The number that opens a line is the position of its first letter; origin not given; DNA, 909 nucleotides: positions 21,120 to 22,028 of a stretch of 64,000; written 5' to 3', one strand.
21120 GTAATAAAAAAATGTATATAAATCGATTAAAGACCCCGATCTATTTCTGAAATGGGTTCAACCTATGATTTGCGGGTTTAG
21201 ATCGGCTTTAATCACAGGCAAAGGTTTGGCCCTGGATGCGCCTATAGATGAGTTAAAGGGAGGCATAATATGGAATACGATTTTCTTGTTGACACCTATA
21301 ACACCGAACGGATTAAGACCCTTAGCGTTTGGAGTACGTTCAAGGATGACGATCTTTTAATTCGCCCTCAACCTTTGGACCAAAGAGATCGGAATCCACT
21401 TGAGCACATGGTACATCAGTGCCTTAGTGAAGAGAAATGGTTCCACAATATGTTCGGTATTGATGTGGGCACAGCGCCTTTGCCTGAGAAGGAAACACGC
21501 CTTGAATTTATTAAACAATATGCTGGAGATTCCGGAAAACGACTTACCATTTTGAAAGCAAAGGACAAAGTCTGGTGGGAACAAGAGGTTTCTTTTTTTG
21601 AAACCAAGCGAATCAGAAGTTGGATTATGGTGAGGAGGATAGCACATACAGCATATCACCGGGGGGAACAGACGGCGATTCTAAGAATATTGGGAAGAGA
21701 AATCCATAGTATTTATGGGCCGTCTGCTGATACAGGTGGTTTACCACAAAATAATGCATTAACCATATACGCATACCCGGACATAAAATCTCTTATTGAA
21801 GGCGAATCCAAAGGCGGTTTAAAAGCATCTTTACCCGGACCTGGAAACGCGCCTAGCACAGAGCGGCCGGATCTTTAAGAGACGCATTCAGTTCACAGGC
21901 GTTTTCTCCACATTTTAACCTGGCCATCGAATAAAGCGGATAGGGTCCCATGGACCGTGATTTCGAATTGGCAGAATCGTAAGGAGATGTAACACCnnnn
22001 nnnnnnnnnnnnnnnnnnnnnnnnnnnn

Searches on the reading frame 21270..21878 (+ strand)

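Call 8: search_protein_families(library=pfam, proteins=[window:21270-21878:+])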
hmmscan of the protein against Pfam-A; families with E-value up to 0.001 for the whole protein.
window:21270-21878:+ (202 aa): 1 family
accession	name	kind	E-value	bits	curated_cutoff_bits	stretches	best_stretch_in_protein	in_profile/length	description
PF05163.17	DinB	-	2.1e-05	25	23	1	13-152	15-156/165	DinB family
